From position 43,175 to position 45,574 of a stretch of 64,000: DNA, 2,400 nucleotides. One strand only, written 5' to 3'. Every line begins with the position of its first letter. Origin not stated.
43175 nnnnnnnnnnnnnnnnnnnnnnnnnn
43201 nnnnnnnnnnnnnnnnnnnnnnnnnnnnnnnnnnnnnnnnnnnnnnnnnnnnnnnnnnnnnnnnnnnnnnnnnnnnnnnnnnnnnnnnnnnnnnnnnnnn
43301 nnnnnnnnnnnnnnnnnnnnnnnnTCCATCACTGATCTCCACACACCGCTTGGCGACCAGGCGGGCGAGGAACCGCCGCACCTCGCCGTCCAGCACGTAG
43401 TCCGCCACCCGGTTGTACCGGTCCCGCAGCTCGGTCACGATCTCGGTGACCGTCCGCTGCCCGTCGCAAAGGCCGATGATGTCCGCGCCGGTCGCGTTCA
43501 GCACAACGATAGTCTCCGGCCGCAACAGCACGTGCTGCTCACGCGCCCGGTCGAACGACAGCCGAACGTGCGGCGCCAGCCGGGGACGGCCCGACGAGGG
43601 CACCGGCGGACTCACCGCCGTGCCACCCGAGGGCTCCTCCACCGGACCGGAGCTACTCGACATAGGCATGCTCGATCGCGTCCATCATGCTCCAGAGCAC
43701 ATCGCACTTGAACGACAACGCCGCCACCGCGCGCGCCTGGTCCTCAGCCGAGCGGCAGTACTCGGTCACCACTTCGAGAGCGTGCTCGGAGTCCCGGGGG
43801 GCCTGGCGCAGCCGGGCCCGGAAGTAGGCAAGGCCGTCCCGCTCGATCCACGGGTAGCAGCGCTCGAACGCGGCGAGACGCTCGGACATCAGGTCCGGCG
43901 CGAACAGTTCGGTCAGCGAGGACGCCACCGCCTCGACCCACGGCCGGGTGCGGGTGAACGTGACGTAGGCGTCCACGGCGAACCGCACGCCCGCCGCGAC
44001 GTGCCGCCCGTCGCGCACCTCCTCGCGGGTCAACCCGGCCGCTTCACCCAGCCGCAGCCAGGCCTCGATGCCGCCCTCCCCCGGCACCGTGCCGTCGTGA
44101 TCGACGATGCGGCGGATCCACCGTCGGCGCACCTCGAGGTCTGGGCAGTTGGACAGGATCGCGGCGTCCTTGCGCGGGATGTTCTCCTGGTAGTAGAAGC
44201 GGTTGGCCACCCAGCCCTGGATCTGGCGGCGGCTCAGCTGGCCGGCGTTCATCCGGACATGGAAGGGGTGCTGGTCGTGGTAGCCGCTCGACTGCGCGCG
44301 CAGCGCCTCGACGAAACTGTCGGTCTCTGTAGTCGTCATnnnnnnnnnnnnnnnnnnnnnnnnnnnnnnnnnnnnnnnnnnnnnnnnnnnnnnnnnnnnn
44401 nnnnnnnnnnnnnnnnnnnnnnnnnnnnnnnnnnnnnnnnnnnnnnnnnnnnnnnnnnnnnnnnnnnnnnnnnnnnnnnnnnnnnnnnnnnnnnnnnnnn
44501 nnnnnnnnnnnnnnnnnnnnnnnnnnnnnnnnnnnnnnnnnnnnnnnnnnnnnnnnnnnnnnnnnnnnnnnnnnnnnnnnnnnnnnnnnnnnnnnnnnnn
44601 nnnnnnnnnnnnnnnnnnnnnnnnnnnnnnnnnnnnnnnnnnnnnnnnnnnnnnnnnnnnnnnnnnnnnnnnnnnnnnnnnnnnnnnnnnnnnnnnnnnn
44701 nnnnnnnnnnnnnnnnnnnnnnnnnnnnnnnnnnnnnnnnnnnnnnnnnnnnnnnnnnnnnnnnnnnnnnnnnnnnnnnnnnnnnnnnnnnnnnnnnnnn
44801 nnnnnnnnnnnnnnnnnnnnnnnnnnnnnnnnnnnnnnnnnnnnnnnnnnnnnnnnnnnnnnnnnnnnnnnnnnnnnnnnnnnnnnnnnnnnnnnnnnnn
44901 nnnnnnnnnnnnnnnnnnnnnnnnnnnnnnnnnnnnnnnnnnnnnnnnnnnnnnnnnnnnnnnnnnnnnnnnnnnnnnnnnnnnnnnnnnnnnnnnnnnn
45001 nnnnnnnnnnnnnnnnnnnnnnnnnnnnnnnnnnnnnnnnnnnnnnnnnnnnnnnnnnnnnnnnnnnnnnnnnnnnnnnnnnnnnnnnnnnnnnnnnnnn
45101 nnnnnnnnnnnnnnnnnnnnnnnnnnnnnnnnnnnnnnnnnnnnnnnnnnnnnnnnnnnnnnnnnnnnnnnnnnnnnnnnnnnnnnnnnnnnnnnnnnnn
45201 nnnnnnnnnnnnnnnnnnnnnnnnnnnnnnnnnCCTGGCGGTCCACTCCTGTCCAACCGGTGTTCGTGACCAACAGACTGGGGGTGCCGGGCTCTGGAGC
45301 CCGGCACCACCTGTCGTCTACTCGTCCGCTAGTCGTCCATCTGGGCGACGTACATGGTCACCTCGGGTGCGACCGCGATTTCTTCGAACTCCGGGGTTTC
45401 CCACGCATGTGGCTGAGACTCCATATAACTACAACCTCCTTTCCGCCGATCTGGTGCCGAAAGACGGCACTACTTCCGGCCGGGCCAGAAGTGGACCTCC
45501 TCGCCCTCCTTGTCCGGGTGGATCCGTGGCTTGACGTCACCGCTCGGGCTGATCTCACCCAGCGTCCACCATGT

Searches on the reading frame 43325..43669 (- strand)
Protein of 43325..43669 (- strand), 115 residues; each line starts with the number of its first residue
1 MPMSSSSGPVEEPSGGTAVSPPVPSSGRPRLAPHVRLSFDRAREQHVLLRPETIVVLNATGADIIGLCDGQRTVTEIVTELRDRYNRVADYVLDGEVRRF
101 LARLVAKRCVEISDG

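Call 62: search_protein_families(library=pfam, proteins=[window:43325-43669:-], max_evalue=0.001)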
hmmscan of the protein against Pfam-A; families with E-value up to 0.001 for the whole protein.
window:43325-43669:- (115 aa): 1 family
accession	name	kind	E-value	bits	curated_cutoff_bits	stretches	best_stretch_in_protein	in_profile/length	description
PF05402.18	PqqD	-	4.9e-15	56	23.4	1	45-108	1-65/67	Coenzyme PQQ synthesis protein D (PqqD)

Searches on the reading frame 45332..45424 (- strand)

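Call 62: search_protein_families(library=pfam, proteins=[window:45332-45424:-], max_evalue=0.001)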
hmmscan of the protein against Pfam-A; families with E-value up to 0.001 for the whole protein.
window:45332-45424:- (31 aa): 1 family
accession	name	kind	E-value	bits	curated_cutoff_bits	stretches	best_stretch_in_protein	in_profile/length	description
PF08042.16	PqqA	-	3.3e-07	30.6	21.1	1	7-25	1-19/19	PqqA family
